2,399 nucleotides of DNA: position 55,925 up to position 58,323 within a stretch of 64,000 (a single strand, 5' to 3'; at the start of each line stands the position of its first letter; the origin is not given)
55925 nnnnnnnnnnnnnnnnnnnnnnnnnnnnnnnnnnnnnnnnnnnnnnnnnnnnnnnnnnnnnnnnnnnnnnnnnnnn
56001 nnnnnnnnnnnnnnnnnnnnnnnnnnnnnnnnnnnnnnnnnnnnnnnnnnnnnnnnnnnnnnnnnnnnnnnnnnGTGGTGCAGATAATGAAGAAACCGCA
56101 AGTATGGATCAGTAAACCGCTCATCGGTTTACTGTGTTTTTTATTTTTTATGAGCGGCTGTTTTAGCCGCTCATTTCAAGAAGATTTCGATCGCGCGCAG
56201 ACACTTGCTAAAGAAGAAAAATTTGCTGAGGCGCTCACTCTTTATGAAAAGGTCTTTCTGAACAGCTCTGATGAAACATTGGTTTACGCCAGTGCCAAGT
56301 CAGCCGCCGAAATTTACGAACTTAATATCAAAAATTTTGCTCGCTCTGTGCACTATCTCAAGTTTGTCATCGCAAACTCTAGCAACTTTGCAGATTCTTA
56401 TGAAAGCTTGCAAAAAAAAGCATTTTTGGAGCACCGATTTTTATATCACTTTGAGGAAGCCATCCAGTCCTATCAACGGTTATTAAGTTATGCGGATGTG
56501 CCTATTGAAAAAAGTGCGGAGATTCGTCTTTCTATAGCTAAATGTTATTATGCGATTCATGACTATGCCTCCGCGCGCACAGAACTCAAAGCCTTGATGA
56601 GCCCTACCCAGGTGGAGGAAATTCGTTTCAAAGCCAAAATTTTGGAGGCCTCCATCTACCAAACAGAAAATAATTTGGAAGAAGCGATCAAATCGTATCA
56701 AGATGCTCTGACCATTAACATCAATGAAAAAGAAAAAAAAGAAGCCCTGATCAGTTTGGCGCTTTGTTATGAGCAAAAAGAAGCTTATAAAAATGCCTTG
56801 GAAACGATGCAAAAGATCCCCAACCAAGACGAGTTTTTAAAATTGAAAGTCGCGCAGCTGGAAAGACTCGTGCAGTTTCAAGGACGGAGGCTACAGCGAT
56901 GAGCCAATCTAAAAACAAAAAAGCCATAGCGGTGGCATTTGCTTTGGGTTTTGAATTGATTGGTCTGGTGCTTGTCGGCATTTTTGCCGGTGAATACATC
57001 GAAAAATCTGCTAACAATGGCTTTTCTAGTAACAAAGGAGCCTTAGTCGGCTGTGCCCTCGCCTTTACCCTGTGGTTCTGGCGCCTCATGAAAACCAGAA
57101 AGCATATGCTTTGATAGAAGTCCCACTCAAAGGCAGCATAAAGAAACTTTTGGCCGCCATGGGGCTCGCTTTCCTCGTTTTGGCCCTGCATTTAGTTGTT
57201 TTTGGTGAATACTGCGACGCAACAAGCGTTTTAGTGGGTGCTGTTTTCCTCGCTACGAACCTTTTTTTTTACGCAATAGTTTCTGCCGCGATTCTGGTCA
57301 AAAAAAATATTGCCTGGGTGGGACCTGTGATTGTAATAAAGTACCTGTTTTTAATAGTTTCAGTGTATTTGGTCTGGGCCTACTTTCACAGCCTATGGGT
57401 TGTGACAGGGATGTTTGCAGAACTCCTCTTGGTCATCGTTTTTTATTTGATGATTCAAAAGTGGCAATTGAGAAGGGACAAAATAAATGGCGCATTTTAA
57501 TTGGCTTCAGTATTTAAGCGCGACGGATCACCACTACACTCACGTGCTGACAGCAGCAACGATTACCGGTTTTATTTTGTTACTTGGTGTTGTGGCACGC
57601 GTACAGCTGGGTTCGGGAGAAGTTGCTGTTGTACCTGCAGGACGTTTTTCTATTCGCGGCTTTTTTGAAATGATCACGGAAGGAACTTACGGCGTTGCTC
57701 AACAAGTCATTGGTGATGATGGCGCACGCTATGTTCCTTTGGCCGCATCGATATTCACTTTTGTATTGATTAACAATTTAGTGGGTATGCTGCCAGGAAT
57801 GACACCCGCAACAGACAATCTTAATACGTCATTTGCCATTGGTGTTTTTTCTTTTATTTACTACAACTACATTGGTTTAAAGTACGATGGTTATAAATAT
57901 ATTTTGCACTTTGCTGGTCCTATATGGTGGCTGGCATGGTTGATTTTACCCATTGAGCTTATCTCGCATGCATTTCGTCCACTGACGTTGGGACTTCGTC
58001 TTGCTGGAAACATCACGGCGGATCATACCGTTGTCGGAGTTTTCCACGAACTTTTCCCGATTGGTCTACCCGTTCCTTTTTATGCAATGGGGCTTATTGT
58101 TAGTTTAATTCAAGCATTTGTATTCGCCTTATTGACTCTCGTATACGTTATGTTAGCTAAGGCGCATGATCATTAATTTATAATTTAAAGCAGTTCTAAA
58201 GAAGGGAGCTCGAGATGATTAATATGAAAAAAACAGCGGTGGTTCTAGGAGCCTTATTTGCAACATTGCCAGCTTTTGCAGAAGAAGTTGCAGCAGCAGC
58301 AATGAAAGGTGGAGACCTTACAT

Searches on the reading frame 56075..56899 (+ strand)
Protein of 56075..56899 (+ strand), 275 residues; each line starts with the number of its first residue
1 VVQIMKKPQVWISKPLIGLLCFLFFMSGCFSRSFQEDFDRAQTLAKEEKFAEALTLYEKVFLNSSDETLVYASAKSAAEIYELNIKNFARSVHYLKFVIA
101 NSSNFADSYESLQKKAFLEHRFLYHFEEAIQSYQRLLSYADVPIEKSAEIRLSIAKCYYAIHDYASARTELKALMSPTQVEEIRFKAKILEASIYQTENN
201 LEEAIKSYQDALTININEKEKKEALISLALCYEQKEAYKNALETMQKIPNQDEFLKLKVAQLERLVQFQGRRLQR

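Call 61: search_protein_families(library=pfam, proteins=[window:56075-56899:+], max_evalue=0.00001)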
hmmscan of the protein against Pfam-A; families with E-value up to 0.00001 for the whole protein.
window:56075-56899:+ (275 aa): 6 families
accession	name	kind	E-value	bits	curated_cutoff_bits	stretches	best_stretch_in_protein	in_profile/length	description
PF13432.12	TPR_16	-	4.2e-10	40.3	32.7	0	191-248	3-57/65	Tetratricopeptide repeat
PF07719.23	TPR_2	-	6e-10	38.9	27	0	189-215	5-31/34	Tetratricopeptide repeat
PF14559.12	TPR_19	-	2.7e-09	37.7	25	0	126-180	7-57/68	Tetratricopeptide repeat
PF00515.34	TPR_1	-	4.7e-09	36.1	27.8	0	192-215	8-31/34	Tetratricopeptide repeat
PF13176.12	TPR_7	-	1.8e-08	34.3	27.9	0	192-218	6-32/36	Tetratricopeptide repeat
PF13424.12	TPR_12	-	1.8e-07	31.7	30.1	0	192-247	10-70/77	Tetratricopeptide repeat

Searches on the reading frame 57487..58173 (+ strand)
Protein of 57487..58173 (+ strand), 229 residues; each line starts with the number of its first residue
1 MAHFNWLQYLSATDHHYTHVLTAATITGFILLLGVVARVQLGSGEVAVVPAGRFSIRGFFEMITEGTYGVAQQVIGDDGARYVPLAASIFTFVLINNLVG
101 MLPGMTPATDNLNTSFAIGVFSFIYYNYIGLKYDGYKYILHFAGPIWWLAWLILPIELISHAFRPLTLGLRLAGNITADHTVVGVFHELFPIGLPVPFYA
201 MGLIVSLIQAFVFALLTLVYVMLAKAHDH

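Call 61: search_protein_families(library=pfam, proteins=[window:57487-58173:+], max_evalue=0.00001)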
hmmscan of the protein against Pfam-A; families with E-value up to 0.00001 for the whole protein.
window:57487-58173:+ (229 aa): 1 family
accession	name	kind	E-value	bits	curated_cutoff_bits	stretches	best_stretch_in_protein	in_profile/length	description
PF00119.25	ATP-synt_A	-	2.2e-43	149.1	33.9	1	29-221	9-216/217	ATP synthase A chain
